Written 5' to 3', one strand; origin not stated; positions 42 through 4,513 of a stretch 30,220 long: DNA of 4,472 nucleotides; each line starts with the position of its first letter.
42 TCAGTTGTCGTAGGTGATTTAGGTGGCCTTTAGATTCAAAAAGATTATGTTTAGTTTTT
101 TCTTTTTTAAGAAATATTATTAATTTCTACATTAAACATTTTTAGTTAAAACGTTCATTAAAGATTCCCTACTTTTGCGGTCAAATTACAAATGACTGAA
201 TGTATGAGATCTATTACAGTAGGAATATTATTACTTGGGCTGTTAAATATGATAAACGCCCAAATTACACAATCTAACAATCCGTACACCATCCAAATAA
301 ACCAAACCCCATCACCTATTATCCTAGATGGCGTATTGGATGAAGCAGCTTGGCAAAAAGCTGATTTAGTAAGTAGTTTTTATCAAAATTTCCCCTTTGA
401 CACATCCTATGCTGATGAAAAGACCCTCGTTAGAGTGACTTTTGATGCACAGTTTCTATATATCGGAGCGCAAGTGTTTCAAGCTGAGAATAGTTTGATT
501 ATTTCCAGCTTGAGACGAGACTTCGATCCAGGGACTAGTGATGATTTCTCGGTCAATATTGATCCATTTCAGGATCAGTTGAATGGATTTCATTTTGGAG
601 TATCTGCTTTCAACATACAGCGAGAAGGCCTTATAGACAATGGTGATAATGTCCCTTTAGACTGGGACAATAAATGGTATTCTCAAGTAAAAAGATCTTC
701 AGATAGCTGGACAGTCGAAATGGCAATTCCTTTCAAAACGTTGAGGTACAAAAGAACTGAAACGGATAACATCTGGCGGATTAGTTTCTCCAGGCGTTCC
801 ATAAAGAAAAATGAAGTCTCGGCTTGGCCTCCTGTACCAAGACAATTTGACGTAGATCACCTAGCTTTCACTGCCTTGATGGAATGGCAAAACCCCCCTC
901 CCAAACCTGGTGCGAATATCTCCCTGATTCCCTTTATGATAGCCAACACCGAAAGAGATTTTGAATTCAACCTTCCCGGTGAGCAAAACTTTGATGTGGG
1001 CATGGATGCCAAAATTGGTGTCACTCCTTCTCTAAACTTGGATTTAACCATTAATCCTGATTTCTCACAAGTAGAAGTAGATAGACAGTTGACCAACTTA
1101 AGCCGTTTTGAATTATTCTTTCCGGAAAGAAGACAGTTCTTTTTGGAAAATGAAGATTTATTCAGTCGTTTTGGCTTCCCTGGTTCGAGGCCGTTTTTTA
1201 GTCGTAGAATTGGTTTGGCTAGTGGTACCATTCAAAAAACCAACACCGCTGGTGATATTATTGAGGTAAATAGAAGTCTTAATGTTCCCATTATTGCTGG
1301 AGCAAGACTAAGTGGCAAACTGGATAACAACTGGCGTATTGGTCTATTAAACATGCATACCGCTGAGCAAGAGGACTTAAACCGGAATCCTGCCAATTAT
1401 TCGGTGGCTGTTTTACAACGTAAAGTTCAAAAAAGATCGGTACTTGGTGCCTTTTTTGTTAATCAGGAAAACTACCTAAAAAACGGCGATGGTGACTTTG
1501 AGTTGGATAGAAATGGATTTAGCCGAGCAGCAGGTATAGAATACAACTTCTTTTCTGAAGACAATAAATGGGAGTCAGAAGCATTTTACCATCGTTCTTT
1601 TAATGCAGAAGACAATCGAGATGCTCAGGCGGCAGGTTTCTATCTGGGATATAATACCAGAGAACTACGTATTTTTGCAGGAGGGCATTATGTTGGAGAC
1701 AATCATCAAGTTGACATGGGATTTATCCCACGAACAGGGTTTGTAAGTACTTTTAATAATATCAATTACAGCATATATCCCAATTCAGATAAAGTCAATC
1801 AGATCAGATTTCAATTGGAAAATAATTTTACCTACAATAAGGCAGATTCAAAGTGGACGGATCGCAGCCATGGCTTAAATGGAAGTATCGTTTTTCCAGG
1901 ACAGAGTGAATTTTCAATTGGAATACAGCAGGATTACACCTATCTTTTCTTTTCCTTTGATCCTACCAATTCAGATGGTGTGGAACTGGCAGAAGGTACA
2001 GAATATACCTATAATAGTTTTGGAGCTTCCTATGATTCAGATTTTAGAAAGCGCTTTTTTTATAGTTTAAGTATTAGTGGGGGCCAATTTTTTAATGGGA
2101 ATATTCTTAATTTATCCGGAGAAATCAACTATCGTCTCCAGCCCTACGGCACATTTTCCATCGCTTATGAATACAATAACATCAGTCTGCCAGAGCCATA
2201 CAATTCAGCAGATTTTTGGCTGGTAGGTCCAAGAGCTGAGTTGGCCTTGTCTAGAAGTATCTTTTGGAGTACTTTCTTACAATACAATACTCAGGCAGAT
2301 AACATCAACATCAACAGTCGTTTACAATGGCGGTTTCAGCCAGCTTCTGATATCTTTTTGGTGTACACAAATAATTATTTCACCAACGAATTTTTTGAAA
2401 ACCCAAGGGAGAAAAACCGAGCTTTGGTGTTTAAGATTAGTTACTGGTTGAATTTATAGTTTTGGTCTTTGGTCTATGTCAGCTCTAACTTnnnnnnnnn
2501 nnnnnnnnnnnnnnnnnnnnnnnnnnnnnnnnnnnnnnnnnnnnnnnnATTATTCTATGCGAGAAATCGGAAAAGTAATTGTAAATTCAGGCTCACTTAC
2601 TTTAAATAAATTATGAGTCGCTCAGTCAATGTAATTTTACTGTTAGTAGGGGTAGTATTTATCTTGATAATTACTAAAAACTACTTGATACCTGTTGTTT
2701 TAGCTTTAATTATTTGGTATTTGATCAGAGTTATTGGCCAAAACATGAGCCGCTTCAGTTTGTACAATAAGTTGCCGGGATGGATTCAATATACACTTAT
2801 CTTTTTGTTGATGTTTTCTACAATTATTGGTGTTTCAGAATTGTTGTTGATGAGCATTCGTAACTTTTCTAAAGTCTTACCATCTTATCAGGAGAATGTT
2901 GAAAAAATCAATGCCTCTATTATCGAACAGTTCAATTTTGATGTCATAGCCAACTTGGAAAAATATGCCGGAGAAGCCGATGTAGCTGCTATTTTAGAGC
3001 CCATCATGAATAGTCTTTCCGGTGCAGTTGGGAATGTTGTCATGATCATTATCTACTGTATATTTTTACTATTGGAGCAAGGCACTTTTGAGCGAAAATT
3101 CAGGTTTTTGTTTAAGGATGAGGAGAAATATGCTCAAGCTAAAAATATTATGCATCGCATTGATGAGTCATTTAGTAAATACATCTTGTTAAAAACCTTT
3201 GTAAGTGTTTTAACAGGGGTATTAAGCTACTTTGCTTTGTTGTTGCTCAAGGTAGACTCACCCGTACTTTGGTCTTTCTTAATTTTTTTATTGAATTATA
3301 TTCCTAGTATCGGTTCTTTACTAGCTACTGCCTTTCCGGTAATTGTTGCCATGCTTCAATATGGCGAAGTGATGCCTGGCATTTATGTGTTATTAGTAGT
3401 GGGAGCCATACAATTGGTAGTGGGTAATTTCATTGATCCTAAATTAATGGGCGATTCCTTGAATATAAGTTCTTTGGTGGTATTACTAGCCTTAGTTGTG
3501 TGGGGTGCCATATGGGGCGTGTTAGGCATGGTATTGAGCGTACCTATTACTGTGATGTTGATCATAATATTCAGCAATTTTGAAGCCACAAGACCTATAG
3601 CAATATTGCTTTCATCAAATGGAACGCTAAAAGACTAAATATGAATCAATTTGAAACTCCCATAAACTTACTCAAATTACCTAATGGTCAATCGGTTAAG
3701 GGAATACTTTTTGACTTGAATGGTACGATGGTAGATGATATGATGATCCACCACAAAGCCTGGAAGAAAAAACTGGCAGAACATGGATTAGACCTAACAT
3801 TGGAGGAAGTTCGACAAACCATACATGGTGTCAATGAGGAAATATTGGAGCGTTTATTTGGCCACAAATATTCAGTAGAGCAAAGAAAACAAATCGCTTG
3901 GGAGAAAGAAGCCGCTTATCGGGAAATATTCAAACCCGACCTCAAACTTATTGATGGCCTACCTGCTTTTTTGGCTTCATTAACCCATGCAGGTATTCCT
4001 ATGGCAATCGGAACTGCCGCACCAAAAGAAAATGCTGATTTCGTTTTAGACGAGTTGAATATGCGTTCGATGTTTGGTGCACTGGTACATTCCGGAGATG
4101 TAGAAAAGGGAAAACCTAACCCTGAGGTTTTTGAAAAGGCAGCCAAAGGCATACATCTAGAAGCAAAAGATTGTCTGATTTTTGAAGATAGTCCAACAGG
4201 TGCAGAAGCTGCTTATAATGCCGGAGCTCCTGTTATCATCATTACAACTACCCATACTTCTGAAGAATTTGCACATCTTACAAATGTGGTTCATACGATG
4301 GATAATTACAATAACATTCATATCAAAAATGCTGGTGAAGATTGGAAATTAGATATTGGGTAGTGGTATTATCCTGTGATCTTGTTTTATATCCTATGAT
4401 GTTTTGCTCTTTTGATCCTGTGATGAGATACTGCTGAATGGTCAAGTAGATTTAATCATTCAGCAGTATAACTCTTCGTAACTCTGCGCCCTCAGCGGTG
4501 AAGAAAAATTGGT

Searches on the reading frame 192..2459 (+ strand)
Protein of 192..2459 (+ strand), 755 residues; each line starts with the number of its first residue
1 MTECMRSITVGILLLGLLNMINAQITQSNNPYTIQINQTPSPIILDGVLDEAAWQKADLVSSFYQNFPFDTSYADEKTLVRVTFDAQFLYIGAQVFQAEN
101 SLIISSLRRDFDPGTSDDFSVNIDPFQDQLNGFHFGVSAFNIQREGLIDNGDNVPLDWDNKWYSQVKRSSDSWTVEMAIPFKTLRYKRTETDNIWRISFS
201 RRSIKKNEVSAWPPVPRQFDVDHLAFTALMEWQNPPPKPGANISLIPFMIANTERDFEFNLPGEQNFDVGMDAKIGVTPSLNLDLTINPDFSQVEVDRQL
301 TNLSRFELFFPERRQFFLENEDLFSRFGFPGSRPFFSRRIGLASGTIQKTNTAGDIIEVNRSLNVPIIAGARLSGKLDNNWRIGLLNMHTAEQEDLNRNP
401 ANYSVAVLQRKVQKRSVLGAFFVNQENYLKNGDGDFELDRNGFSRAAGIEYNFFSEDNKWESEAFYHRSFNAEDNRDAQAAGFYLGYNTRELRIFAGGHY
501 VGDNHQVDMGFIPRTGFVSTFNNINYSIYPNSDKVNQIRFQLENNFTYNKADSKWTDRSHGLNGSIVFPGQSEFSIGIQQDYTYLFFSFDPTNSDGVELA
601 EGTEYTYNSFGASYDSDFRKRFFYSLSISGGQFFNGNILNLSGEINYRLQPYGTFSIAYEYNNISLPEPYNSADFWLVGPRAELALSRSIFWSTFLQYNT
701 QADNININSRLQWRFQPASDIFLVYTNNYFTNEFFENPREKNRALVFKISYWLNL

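Call 32: search_protein_families(library=pfam, proteins=[window:192-2459:+], max_evalue=0.001)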
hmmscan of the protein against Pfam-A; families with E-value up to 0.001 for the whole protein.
window:192-2459:+ (755 aa): 2 families
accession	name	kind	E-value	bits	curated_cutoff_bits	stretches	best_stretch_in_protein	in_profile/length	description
PF19313.5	DUF5916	-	1.4e-37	130.2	22.6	1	243-662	5-418/572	Domain of unknown function (DUF5916)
PF06452.16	CBM9_1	-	9.6e-06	26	23.4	1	45-189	1-135/185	Carbohydrate family 9 binding domain-like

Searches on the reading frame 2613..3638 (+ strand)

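Call 32: search_protein_families(library=pfam, proteins=[window:2613-3638:+], max_evalue=0.001)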
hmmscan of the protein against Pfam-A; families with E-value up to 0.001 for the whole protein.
window:2613-3638:+ (341 aa): 1 family
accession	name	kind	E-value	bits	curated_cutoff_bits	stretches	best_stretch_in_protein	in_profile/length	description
PF01594.21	AI-2E_transport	-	7e-46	157.3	34.3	1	8-322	6-325/327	AI-2E family transporter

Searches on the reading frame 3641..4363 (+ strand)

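Call 32: search_protein_families(library=pfam, proteins=[window:3641-4363:+], max_evalue=0.001)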
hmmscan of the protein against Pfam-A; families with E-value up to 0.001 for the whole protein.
window:3641-4363:+ (240 aa): 4 families
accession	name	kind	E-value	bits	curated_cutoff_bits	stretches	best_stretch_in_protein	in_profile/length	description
PF13419.12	HAD_2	-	7.4e-30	104.8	23.8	1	22-200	1-177/178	Haloacid dehalogenase-like hydrolase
PF00702.32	Hydrolase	-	3e-27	96.7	26.4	1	19-195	1-191/191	haloacid dehalogenase-like hydrolase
PF13242.12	Hydrolase_like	-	3.4e-06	27.3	22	1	157-209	3-56/75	HAD-hyrolase-like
PF12710.13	HAD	-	1.9e-05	25.6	27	1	22-166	1-157/189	haloacid dehalogenase-like hydrolase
